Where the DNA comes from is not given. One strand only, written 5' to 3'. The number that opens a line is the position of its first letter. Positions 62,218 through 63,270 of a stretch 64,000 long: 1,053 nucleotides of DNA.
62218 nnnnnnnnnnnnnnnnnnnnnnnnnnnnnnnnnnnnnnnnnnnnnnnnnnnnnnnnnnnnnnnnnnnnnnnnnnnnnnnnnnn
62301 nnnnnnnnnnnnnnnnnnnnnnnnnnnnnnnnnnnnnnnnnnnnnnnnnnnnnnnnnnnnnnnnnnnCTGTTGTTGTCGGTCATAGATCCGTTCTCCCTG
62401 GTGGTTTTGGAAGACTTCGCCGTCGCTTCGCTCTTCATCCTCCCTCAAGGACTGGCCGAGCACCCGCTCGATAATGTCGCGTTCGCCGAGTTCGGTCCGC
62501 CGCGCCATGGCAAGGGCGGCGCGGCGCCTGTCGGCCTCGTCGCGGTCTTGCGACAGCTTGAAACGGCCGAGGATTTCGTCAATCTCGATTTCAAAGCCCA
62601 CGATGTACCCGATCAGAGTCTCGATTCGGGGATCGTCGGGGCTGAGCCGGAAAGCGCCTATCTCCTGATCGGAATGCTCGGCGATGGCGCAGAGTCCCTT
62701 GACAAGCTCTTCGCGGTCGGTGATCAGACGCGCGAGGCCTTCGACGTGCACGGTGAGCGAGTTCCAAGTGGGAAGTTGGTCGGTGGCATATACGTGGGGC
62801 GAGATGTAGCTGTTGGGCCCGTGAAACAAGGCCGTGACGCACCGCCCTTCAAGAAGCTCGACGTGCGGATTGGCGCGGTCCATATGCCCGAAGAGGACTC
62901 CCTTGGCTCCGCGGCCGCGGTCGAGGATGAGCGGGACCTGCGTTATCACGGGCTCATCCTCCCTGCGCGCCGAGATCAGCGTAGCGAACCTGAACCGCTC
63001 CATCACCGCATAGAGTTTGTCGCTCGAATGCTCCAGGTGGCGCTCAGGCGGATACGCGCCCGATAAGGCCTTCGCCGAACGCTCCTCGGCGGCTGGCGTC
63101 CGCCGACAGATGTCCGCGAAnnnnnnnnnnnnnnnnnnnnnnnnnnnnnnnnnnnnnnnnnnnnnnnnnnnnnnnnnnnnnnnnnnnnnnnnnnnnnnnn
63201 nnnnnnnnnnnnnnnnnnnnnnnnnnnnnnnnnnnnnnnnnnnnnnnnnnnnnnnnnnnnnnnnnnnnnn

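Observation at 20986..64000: About 43-kb one-strand NRPS supra-operon: 8 carrier domains on 5 proteins, two TE termini, gene order not colinear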

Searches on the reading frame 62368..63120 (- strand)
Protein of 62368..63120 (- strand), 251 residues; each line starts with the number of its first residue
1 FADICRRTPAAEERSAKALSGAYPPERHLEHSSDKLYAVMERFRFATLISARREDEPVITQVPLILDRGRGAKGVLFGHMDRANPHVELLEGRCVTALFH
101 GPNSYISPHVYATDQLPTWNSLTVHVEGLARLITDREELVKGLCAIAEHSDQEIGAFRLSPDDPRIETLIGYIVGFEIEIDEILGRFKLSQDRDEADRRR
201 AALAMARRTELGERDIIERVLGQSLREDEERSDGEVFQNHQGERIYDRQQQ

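Call 33: search_solved_structures(query=window:62368-63120:-, max_evalue=0.001, show_alignments=3)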
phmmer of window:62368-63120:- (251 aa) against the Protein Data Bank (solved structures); distinct sequences matched with E-value up to 0.001: 14.
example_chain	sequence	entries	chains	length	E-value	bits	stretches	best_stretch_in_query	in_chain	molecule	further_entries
2ol5_A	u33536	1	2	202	8.3e-26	94.3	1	23-199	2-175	PAI 2 protein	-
9vyc_A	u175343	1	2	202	1e-25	94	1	23-199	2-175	PaiB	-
9qlk_A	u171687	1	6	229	2.1e-21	79.9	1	31-230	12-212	FMN-binding negative transcriptional regulator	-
9oqs_A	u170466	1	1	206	5.1e-21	78.6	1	44-220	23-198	N-hydroxylamine dehydratase (NohD)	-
9oqw_A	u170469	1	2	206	1e-20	77.6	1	44-220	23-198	N-hydroxylamine dehydratase (NohD)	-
9or0_A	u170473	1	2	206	1.6e-20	77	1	44-220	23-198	N-hydroxylamine dehydratase (NohD)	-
9oqz_A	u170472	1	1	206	1.7e-20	76.9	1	44-220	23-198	N-hydroxylamine dehydratase (NohD)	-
9oqx_A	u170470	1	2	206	4.3e-20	75.6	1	44-220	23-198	N-hydroxylamine dehydratase (NohD)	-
9oqv_A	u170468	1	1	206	4.4e-20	75.5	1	44-220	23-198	N-hydroxylamine dehydratase (NohD)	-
9oqt_A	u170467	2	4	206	1.8e-19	73.6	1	44-220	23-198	N-hydroxylamine dehydratase (NohD)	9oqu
9or1_A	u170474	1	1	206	2.9e-19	72.9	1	44-219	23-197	N-hydroxylamine dehydratase (NohD)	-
9kea_A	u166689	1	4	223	3e-19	72.8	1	75-215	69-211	FMN-binding negative transcriptional regulator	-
9jn4_B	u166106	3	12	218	1.3e-17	67.4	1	56-202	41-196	FMN-binding protein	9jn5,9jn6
9ebk_B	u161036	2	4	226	4.9e-16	62.3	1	48-208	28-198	Piperazate synthase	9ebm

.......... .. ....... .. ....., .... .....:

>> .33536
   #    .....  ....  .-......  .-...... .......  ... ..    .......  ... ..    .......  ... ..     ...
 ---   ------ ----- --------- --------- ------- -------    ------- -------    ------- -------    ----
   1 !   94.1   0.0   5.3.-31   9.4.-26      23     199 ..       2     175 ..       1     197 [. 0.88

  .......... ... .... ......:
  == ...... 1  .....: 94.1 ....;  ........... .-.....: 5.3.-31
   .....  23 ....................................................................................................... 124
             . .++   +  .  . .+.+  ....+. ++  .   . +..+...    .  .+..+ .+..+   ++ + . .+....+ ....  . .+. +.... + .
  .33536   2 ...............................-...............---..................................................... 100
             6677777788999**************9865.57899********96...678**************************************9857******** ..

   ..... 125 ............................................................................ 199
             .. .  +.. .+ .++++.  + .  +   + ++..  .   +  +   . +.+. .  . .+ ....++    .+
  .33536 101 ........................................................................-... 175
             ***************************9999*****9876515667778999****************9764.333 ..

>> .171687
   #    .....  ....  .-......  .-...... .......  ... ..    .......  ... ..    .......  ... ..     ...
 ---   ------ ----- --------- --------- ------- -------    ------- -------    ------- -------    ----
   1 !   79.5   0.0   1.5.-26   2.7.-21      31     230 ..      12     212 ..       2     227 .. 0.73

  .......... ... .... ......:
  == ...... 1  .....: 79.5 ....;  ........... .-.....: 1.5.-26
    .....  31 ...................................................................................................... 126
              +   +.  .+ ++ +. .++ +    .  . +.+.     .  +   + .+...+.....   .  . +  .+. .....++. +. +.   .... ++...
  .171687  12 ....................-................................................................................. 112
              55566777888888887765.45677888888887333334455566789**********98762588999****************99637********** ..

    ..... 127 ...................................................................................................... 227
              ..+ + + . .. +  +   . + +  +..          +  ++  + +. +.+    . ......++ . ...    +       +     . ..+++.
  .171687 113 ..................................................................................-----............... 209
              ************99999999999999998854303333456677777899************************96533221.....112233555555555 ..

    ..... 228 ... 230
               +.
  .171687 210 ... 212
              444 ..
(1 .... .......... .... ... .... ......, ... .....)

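Call 69: search_solved_structures(query=window:62368-62991:-, max_evalue=1e-10, show_alignments=5)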
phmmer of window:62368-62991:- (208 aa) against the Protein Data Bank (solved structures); distinct sequences matched with E-value up to 1e-10: 14.
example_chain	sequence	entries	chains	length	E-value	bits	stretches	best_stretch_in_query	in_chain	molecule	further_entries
2ol5_A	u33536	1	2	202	8.2e-23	84.4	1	2-156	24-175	PAI 2 protein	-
9vyc_A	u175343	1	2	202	8.2e-23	84.4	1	2-156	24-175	PaiB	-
9qlk_A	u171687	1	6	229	7.3e-21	78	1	30-187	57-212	FMN-binding negative transcriptional regulator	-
9oqs_A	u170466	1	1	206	9.3e-21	77.7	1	2-177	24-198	N-hydroxylamine dehydratase (NohD)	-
9oqw_A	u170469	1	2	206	1.9e-20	76.7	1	2-177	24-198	N-hydroxylamine dehydratase (NohD)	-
9oqz_A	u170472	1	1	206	3.1e-20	76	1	2-177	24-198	N-hydroxylamine dehydratase (NohD)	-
9or0_A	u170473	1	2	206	3.1e-20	76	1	2-177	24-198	N-hydroxylamine dehydratase (NohD)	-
9oqv_A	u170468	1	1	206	8.1e-20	74.6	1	2-177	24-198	N-hydroxylamine dehydratase (NohD)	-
9oqx_A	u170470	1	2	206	8.2e-20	74.6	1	2-177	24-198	N-hydroxylamine dehydratase (NohD)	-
9kea_A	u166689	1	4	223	2.4e-19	73.1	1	32-172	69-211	FMN-binding negative transcriptional regulator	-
9oqt_A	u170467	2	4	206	3.3e-19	72.7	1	2-177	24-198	N-hydroxylamine dehydratase (NohD)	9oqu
9or1_A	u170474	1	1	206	5.6e-19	71.9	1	2-176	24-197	N-hydroxylamine dehydratase (NohD)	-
9jn4_B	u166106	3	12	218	1.1e-17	67.7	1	14-159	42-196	FMN-binding protein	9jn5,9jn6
9ebk_B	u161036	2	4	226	4.8e-16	62.3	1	5-165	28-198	Piperazate synthase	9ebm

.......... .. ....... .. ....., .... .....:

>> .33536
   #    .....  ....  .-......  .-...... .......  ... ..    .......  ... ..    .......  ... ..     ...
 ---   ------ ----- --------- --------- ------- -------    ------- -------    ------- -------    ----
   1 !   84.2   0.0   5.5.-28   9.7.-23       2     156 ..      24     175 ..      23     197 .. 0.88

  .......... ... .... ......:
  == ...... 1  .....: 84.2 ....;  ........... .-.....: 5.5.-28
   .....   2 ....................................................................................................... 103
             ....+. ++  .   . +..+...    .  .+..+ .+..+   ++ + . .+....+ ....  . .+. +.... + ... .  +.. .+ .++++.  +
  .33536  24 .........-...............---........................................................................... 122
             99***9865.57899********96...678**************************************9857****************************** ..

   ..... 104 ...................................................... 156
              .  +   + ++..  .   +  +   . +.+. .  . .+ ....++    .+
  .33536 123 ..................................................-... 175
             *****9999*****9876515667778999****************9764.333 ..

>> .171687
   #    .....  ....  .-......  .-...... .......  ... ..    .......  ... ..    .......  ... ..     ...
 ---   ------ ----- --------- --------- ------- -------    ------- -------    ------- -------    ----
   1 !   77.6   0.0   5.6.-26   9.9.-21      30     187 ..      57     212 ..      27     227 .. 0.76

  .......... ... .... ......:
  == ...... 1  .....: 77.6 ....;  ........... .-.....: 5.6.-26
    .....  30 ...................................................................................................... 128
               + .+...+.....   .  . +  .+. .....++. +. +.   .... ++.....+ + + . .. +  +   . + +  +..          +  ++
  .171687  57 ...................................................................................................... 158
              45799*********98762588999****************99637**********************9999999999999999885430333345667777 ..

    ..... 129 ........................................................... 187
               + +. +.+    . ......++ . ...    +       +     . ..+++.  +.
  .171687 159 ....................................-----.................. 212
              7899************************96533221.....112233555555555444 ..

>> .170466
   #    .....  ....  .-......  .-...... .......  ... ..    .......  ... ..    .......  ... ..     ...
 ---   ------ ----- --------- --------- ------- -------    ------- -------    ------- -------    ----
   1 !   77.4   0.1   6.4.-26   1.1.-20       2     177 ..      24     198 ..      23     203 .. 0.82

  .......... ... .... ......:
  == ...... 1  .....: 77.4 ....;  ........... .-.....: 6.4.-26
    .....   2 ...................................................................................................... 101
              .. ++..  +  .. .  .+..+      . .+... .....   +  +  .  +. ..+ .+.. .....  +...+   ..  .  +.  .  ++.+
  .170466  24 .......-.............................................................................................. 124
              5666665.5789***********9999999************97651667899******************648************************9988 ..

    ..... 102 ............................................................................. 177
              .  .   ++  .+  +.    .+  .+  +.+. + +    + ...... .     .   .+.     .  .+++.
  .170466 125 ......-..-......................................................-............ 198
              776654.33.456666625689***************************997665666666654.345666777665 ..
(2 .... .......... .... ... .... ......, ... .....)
